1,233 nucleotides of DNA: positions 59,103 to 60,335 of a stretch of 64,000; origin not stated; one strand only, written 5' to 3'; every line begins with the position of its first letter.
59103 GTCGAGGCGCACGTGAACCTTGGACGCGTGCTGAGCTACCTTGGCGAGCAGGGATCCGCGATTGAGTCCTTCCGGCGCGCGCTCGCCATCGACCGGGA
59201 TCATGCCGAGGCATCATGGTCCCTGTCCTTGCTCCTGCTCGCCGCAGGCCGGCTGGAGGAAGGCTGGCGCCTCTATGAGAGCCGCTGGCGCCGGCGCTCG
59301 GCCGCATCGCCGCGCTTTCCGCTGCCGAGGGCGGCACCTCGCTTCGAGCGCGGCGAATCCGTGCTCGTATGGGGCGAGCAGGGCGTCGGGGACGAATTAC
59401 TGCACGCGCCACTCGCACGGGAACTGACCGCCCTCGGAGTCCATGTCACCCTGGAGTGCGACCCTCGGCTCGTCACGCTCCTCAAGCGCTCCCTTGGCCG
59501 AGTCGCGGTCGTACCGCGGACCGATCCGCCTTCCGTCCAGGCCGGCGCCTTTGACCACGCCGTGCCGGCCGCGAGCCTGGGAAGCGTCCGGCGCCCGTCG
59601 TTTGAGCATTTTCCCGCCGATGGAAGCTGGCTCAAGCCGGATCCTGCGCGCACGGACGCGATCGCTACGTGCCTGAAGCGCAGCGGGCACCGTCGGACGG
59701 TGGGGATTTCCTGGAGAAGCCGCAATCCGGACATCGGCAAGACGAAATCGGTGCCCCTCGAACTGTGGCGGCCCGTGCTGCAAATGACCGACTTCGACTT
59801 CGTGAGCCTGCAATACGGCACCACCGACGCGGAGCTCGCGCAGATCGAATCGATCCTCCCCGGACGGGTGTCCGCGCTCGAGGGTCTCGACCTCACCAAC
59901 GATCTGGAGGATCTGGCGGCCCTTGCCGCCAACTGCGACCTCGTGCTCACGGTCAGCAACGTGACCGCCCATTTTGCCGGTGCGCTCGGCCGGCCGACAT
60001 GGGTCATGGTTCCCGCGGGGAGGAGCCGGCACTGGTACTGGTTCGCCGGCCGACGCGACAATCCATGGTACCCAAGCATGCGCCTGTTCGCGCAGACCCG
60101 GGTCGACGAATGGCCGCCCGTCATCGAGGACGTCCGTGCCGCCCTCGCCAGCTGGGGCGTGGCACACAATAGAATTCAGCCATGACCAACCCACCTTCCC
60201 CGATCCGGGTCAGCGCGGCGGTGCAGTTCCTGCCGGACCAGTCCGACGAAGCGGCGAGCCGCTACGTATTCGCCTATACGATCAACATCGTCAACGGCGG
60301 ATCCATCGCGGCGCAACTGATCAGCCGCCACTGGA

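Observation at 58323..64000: Two different TPR-glycosyltransferase fusions bracket apaG-mltA in one coupled gene string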

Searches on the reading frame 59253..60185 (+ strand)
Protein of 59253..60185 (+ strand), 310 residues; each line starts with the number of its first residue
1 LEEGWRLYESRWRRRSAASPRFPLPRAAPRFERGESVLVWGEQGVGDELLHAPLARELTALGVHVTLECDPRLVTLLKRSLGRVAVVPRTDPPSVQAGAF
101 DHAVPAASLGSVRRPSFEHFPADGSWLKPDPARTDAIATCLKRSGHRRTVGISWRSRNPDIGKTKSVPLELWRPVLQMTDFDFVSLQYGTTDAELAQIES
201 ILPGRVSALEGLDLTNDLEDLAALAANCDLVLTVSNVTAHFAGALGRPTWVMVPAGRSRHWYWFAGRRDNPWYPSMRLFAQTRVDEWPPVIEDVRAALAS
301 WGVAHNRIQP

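Call 11: search_protein_families(library=pfam, proteins=[window:59253-60185:+], max_evalue=10)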
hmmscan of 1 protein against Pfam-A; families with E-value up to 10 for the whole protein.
window:59253-60185:+ (310 aa): 1 family
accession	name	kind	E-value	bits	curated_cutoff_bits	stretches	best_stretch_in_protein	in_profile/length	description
PF01075.23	Glyco_transf_9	-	0.0062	16.3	22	1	148-249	106-205/247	Glycosyltransferase family 9 (heptosyltransferase)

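Call 12: search_solved_structures(query=window:59253-60185:+, max_evalue=10, show_alignments=2)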
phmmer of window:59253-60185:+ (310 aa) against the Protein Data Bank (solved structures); distinct sequences matched with E-value up to 10: 0.

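Call 13: find_homologous_proteins(query=window:59253-60185:+, max_evalue=0.001)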
Query window:59253-60185:+ (310 aa): 133 proteins with E <= 0.001 among 8000 candidates; the best 120 are listed.
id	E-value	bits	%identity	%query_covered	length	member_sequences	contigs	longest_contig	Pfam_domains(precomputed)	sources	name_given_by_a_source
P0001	1.9e-77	279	46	97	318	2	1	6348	-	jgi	jgi:hypothetical protein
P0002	5.3e-75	271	47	96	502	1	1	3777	PF03704.24,PF13431.13,PF23914.2,PF13414.13,PF13176.13,PF13428.13,PF25064.2,PF14559.13,PF24575.2,PF13371.13,PF00515.35,PF12895.14,PF13424.13,PF13432.13,PF13181.13,PF07719.24,PF13174.13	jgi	jgi:Flp pilus assembly protein TadD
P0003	1.2e-74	270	49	97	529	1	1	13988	PF13431.13,PF23914.2,PF13414.13,PF13176.13,PF13428.13,PF13374.13,PF14559.13,PF24575.2,PF00515.35,PF13424.13,PF13432.13,PF13181.13,PF07719.24,PF13174.13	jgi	jgi:Tfp pilus assembly protein PilF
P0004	4.2e-74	268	50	85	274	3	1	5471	-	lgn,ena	-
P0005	5.8e-74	267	48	97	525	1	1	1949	PF13431.13,PF23914.2,PF13414.13,PF13176.13,PF13428.13,PF13374.13,PF14559.13,PF24575.2,PF00515.35,PF13424.13,PF13432.13,PF13181.13,PF07719.24,PF13174.13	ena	-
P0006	1.9e-73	266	48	85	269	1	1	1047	-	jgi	jgi:hypothetical protein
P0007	6.2e-73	264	48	97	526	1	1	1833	PF13431.13,PF23914.2,PF13414.13,PF13176.13,PF13428.13,PF13374.13,PF14559.13,PF24575.2,PF00515.35,PF13424.13,PF21033.5,PF13432.13,PF13181.13,PF07719.24,PF13174.13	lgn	-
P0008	7.2e-73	264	48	95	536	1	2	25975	PF13431.13,PF23914.2,PF13414.13,PF13176.13,PF13428.13,PF25064.2,PF14559.13,PF24575.2,PF13371.13,PF00515.35,PF12895.14,PF13424.13,PF13432.13,PF13181.13,PF07719.24,PF13174.13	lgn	-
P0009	3.6e-71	258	48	97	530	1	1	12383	PF13431.13,PF23914.2,PF13414.13,PF13176.13,PF13428.13,PF13374.13,PF14559.13,PF24575.2,PF13371.13,PF00515.35,PF12895.14,PF13424.13,PF13432.13,PF13181.13,PF07719.24,PF13174.13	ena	-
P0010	2.6e-69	252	41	97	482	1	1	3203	PF03704.24,PF13431.13,PF23914.2,PF13414.13,PF13176.13,PF13428.13,PF13374.13,PF14559.13,PF24575.2,PF00515.35,PF12895.14,PF13424.13,PF13432.13,PF13181.13,PF14561.13,PF07719.24,PF13174.13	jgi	jgi:Flp pilus assembly protein TadD/ADP-heptose:LPS heptosyltransferase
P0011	6.9e-66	241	43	96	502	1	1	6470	PF14559.13,PF13431.13,PF00515.35,PF13424.13,PF13176.13,PF13432.13,PF13428.13,PF13181.13,PF07719.24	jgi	jgi:Flp pilus assembly protein TadD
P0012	1.5e-62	230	47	77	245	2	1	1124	-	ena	-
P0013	8.3e-61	224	42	95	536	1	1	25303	PF25063.1,PF13431.13,PF23914.2,PF13414.13,PF13176.13,PF13428.13,PF13374.13,PF07721.21,PF14559.13,PF24575.2,PF13371.13,PF00515.35,PF12895.14,PF13424.13,PF21033.5,PF13432.13,PF13181.13,PF07719.24,PF13174.13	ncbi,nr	ncbi:MAG: tetratricopeptide repeat protein [Rhodospirillaceae bacterium]|nr:tetratricopeptide repeat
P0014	1.3e-58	217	47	78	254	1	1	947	-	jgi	jgi:hypothetical protein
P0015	7.0e-56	208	39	97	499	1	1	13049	PF14559.13,PF13432.13,PF13428.13,PF07719.24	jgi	jgi:tetratricopeptide (TPR) repeat protein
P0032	1.6e-43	167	37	92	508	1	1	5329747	PF13431.13,PF23914.2,PF13414.13,PF13176.13,PF13428.13,PF13374.13,PF14559.13,PF13371.13,PF00515.35,PF13424.13,PF13432.13,PF13181.13,PF07719.24,PF13174.13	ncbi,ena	-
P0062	4.3e-33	133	35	95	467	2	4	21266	PF13431.13,PF13414.13,PF13428.13,PF14559.13,PF13371.13,PF00515.35,PF13424.13,PF21033.5,PF13432.13,PF13181.13,PF01075.24,PF07719.24,PF13174.13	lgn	-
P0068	5.2e-31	126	33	96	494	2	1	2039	PF13431.13,PF23914.2,PF13414.13,PF13176.13,PF13428.13,PF13374.13,PF14559.13,PF24575.2,PF00515.35,PF12895.14,PF13424.13,PF21033.5,PF13432.13,PF13429.13,PF13181.13,PF01075.24,PF07719.24,PF13174.13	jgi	jgi:Tfp pilus assembly protein PilF/ADP-heptose:LPS heptosyltransferase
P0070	1.2e-30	125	33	97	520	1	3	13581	PF13431.13,PF13414.13,PF13428.13,PF14559.13,PF13371.13,PF00515.35,PF13424.13,PF13432.13,PF13181.13,PF01075.24,PF07719.24,PF13174.13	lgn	-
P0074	5.6e-29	119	34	97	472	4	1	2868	PF14559.13,PF13431.13,PF13414.13,PF00515.35,PF13181.13,PF01075.24,PF07719.24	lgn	-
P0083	3.6e-26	110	37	95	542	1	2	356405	PF14559.13,PF13431.13,PF13414.13,PF13371.13,PF00515.35,PF13424.13,PF13176.13,PF13432.13,PF13428.13,PF13181.13,PF07719.24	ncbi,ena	-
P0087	2.1e-25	108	33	95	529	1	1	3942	PF13431.13,PF13414.13,PF13176.13,PF13428.13,PF13374.13,PF14559.13,PF13371.13,PF00515.35,PF12895.14,PF13424.13,PF13432.13,PF13181.13,PF01075.24,PF07719.24,PF13174.13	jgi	jgi:tetratricopeptide (TPR) repeat protein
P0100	2.7e-22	98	36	96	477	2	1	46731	PF03704.24,PF13431.13,PF23914.2,PF13414.13,PF13176.13,PF13428.13,PF13374.13,PF14559.13,PF24575.2,PF13371.13,PF00515.35,PF13424.13,PF13432.13,PF13429.13,PF13181.13,PF01075.24,PF07719.24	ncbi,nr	ncbi:MAG: tetratricopeptide repeat-containing glycosyltransferase family protein [Alphaproteobacteri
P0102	1.2e-21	95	36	67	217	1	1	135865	PF01075.24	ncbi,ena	-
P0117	1.3e-16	79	43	39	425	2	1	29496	PF14559.13,PF23914.2,PF13414.13,PF13432.13,PF01075.24,PF07719.24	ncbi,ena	-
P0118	2.1e-16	78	30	95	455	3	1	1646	PF14559.13,PF00515.35,PF13424.13,PF13428.13,PF01075.24,PF07719.24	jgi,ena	-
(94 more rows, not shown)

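Call 22: find_encoding_contigs(protein=P0003, flank=7000, max_places=2)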
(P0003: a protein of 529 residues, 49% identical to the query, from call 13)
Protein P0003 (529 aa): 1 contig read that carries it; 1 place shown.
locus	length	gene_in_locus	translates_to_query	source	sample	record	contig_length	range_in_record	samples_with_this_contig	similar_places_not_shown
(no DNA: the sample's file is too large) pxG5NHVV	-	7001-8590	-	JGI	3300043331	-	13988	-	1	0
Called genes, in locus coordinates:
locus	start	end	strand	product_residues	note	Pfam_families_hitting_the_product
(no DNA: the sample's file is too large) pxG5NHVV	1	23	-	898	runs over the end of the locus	PF14559:TPR_19 (weak), PF13432:TPR_16, PF14559:TPR_19 (weak), PF13424:TPR_12 (weak), PF13432:TPR_16 (weak), PF13176:TPR_7 (weak), PF13414:TPR_11 (weak), PF13432:TPR_16, +10 more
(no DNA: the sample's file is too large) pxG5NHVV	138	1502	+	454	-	PF03349:Toluene_X, PF13505:OMP_b-brl (faint), PF10677:DUF2490 (faint)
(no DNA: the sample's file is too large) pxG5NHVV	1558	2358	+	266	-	-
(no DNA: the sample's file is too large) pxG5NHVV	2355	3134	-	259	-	PF00218:IGPS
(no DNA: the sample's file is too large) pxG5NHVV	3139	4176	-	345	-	PF02885:Glycos_trans_3N, PF00591:Glycos_transf_3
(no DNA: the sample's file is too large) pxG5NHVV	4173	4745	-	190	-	PF00117:GATase, PF07722:Peptidase_C26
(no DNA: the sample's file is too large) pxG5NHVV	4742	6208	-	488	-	PF04715:, PF00425:Chorismate_bind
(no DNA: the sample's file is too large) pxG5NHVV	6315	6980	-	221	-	PF00834:Ribul_P_3_epim, PF01729:QRPTase_C (faint)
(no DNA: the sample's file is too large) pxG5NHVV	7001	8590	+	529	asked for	PF00515:TPR_1 (faint), PF07719:TPR_2 (faint), PF13174:TPR_6 (faint), PF13414:TPR_11, PF13432:TPR_16 (weak), PF13431:TPR_17 (weak), PF13424:TPR_12 (weak), PF13432:TPR_16, +7 more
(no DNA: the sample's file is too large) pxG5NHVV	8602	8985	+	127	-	PF04379:DUF525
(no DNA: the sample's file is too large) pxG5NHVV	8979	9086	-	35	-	-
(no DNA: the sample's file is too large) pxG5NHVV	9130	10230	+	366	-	PF03562:MltA, PF06725:3D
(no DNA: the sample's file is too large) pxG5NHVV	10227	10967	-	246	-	PF10411:DsbC_N, PF13098:Thioredoxin_2, PF13462:Thioredoxin_4 (faint)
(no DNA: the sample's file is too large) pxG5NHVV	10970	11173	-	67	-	?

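Call 23: find_encoding_contigs(protein=P0008, flank=7000, max_places=2)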
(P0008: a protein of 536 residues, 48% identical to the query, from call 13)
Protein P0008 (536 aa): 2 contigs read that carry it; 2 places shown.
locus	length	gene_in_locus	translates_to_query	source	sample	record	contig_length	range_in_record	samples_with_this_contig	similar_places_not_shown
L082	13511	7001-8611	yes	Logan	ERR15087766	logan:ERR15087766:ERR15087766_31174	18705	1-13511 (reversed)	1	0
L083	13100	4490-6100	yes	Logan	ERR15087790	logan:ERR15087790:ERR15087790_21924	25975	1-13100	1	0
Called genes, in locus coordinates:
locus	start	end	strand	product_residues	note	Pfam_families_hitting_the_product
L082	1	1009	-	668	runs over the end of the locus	PF00263:Secretin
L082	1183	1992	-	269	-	PF06750:A24_N_bact, PF01478:Peptidase_A24 (weak)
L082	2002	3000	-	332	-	PF13191:AAA_16 (weak), PF13401:AAA_22, PF13604:AAA_30 (faint)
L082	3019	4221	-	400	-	PF13432:TPR_16, PF14559:TPR_19, PF00515:TPR_1, PF07719:TPR_2 (weak), PF13428:TPR_14 (weak), PF13414:TPR_11 (weak), PF13424:TPR_12 (weak), PF13432:TPR_16, +10 more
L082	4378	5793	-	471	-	PF00890:FAD_binding_2, PF01134:GIDA (faint), PF01266:DAO, PF01946:Thi4 (weak), PF03486:HI0933_like (weak), PF07992:Pyr_redox_2 (weak), PF12831:FAD_oxidored, PF13450:NAD_binding_8 (weak)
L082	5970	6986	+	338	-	-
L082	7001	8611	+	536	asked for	PF13432:TPR_16, PF07719:TPR_2 (weak), PF13414:TPR_11 (weak), PF13424:TPR_12 (weak), PF14559:TPR_19 (weak), PF13432:TPR_16 (weak), PF14559:TPR_19, PF13424:TPR_12 (weak), +12 more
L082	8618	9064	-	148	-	PF14347:DUF4399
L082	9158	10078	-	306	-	PF07885:Ion_trans_2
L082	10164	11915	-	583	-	PF00999:Na_H_Exchanger, PF02254:TrkA_N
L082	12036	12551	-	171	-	-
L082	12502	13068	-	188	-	PF00691:OmpA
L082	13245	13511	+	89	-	?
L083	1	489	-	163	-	?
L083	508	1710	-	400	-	PF13432:TPR_16, PF14559:TPR_19, PF00515:TPR_1, PF07719:TPR_2 (weak), PF13428:TPR_14 (weak), PF13414:TPR_11 (weak), PF13424:TPR_12 (weak), PF13432:TPR_16, +10 more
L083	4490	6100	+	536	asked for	PF13432:TPR_16, PF07719:TPR_2 (weak), PF13414:TPR_11 (weak), PF13424:TPR_12 (weak), PF14559:TPR_19 (weak), PF13432:TPR_16 (weak), PF14559:TPR_19, PF13424:TPR_12 (weak), +12 more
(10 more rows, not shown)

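Call 24: find_encoding_contigs(protein=P0013, flank=7000, max_places=2)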
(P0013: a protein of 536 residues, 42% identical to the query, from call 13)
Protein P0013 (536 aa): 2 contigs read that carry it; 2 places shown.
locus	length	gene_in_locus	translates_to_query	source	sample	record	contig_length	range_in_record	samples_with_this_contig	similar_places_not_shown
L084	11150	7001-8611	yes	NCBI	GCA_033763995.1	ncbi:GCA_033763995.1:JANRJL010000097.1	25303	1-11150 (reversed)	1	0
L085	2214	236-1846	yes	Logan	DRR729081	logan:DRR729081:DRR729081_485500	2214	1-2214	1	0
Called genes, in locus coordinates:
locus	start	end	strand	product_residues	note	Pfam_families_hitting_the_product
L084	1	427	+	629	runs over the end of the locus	PF00005:ABC_tran, PF02463:SMC_N (faint), PF12848:ABC_tran_Xtn, PF00005:ABC_tran, PF13304:AAA_21, PF16326:ABC_tran_CTD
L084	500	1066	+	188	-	PF07310:PAS_5 (weak)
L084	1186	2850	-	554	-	PF03976:PPK2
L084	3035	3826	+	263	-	PF05721:PhyH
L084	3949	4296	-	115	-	-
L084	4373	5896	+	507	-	PF00496:SBP_bac_5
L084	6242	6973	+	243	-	PF04338:DUF481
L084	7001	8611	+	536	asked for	PF13371:TPR_9 (weak), PF13424:TPR_12 (weak), PF13432:TPR_16, PF00515:TPR_1 (weak), PF14559:TPR_19 (weak), PF07719:TPR_2 (weak), PF13414:TPR_11 (weak), PF13432:TPR_16, +13 more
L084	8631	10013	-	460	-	PF00903:Glyoxalase (faint)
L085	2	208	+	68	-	?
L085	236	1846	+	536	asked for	PF13371:TPR_9 (weak), PF13424:TPR_12 (weak), PF13432:TPR_16, PF00515:TPR_1 (weak), PF14559:TPR_19 (weak), PF07719:TPR_2 (weak), PF13414:TPR_11 (weak), PF13432:TPR_16, +13 more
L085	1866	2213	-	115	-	?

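Call 25: find_encoding_contigs(protein=P0009, flank=7000, max_places=2)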
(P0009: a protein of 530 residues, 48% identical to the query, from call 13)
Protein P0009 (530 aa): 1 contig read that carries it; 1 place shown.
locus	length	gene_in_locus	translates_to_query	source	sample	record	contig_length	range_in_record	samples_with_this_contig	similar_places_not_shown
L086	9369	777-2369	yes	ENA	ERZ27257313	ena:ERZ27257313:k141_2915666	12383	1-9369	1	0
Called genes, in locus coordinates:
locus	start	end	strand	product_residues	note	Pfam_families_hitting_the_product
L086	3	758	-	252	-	?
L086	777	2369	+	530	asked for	PF00515:TPR_1 (weak), PF13414:TPR_11, PF13432:TPR_16, PF13432:TPR_16, PF13414:TPR_11, PF00515:TPR_1, PF07719:TPR_2, PF13432:TPR_16, +16 more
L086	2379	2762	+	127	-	PF04379:DUF525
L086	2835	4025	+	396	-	PF03562:MltA, PF06725:3D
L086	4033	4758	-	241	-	PF10411:DsbC_N, PF13462:Thioredoxin_4 (faint), PF13098:Thioredoxin_2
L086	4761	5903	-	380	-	PF01494:FAD_binding_3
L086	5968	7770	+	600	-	PF02543:Carbam_trans_N, PF16861:Carbam_trans_C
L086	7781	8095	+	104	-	-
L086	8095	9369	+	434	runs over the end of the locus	PF00919:UPF0004, PF04055:Radical_SAM, PF01938:TRAM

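Call 34: find_related_loci(query=A3, collection=metagenome_contigs, flank=6000)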
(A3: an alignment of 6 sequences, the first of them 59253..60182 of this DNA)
Query A3 (310 aa) in metagenome_contigs; peptide patterns used: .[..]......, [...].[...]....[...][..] (x = any residue, [..] = any of these).
600 stretches matched a pattern (row limit reached: there are more); 584 encode a relative of the query (tblastn E <= 1e-3); the best 80 are kept; 79 distinct loci.
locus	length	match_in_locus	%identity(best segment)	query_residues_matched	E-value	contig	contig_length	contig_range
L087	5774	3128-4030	48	1-301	2e-86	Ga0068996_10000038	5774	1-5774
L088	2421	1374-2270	46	3-301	2e-85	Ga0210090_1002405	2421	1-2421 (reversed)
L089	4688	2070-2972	46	1-301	4e-80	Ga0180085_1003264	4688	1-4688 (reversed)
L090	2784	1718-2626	43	1-301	6e-79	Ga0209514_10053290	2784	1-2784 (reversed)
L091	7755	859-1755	44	3-301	3e-77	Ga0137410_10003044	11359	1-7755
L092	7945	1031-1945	48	3-307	6e-77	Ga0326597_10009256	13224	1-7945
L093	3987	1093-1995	45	1-301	8e-76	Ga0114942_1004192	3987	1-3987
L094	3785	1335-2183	47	1-287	1e-75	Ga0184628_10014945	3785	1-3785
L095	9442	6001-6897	43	1-299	2e-74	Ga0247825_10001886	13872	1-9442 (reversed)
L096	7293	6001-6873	47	3-294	2e-73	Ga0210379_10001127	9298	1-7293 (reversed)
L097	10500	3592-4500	42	1-301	2e-70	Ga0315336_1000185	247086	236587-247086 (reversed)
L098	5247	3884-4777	46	1-298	7e-67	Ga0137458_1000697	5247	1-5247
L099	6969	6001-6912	44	1-302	2e-65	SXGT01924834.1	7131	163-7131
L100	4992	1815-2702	40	3-300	4e-65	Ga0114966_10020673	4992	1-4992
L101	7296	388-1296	41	1-300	6e-64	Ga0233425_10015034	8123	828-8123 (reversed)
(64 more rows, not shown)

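Call 37: predict_structure(alignment_id=A2)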
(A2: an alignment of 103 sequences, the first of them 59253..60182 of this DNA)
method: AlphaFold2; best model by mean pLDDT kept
length: 310 residues; sequences in the alignment: 103
mean_pLDDT: 95.6   pTM: 0.93
mean pLDDT of the five models: 95.6, 95.1, 95.1, 95.0, 95.0
residues with pLDDT >= 90: 287; 70-90: 21; 50-70: 1; < 50: 1
segments of 3 or more residues with pLDDT < 50: none
pLDDT, mean of each block of 10 residues (from residue 1): 91 90 89 98 94 98 98 98 98 96 96 96 97 97 89 96 96 98 97 97 96 97 98 98 98 97 96 98 97 98 80
secondary structure, 60 per line:
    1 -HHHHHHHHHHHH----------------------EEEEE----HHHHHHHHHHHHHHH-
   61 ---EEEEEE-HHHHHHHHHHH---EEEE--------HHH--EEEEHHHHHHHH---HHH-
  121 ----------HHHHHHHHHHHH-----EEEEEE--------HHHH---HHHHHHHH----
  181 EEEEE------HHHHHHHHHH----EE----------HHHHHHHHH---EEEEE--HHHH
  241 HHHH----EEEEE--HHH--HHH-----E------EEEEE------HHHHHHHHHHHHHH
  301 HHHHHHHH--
elements in order: H2-13 E36-40 H45-59 E64-69 H71-81 E85-88 E102-105 H106-113 H131-142 E148-153 H162-165 H169-176 E181-185 H192-201 H218-226 E230-234 H237-244 E249-253 E276-280 H287-308

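Call 39: find_encoding_contigs(protein=P0004, flank=6000, max_places=2)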
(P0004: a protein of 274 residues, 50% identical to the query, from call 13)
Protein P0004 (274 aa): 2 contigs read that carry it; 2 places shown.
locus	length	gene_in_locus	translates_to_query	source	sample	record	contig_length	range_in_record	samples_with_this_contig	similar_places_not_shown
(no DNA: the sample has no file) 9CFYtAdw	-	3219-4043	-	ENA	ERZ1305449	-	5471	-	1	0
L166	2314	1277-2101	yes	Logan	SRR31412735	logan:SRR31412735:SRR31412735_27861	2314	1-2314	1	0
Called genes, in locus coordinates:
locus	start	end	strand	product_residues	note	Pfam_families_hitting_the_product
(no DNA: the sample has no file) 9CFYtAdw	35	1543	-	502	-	PF04715:, PF00425:Chorismate_bind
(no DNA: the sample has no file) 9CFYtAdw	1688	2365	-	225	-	PF00834:Ribul_P_3_epim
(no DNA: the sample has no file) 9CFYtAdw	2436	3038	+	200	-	-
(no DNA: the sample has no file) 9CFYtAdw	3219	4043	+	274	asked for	-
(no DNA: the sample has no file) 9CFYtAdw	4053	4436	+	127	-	PF04379:DUF525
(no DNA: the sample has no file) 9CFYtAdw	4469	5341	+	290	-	PF00753:Lactamase_B (faint), PF12706:Lactamase_B_2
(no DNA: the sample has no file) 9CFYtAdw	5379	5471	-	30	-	?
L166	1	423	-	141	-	?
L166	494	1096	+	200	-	-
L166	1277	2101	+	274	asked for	-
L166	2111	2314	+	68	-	?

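Call 40: fold_search(model_id=the predicted structure, library=pdb)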
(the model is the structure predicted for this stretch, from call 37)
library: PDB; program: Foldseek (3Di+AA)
matches with E <= 10: 1726; with E <= 0.001: 101
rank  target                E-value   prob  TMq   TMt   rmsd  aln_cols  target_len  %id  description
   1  1psw                  2.6e-09  1.00  0.60  0.57   5.3       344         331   16  Structure of E. coli ADP-heptose lps heptosyltransferase II (released 2003-07-08)
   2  3tov_A                1.4e-07  1.00  0.58  0.52   5.3       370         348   12  The crystal structure of the glycosyl transferase family 9 from Veillonella parvula DSM 2008 (released 2011-09-21)
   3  3tov_B                2.9e-07  1.00  0.57  0.53   7.3       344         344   13  The crystal structure of the glycosyl transferase family 9 from Veillonella parvula DSM 2008 (released 2011-09-21)
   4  2h1h_A                2.8e-06  1.00  0.51  0.49   7.4       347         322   14  E. coli heptosyltransferase WaaC with ADP-2-deoxy-2-fluoro heptose (released 2007-05-22)
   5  6dfe_B                3.0e-06  1.00  0.52  0.50   7.8       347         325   14  The structure of a ternary complex of E. coli WaaC (released 2018-09-05)
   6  2gt1_A                3.5e-06  1.00  0.49  0.48   7.3       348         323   14  E. coli heptosyltransferase WaaC. (released 2007-05-01)
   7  2h1f_A                3.7e-06  1.00  0.51  0.49   7.3       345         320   14  E. coli heptosyltransferase WaaC with ADP (released 2007-05-22)
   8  5xvs_B                4.2e-06  1.00  0.37  0.33  12.0       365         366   11  Crystal structure of UDP-GlcNAc 2-epimerase NeuC complexed with UDP (released 2018-04-11)
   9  2gt1_B                7.5e-06  1.00  0.52  0.53   6.8       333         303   14  E. coli heptosyltransferase WaaC. (released 2007-05-01)
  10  8b5s_A                8.9e-06  1.00  0.37  0.33   9.4       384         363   11  Crystal Structure of P. aeruginosa WaaG in complex with UDP-glucose (released 2023-10-04)
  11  4rap_D                1.3e-05  1.00  0.52  0.44   7.8       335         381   11  Crystal structure of bacterial iron-containing dodecameric glycosyltransferase TibC from enterotoxigenic E.coli H10407 (released 2014-10-29)
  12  6j7l                  1.4e-05  1.00  0.46  0.39  10.8       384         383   14  Crystal structure of Pseudomonas aeruginosa Earp in complex with TDP (released 2019-05-15)
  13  2h1h_B                1.7e-05  1.00  0.48  0.48   8.3       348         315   16  E. coli heptosyltransferase WaaC with ADP-2-deoxy-2-fluoro heptose (released 2007-05-22)
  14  6j7m_A                2.0e-05  1.00  0.40  0.34  11.4       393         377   14  Complex structure of the Pseudomonas aeruginosa rhamnosyltransferase EarP with the acceptor elongation factor EF-P (released 2019-05-15)
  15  9grx_1                2.2e-05  1.00  0.55  0.44   7.0       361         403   11  NDH-PSI-LHCI supercomplex from S. oleracea (released 2025-02-12)
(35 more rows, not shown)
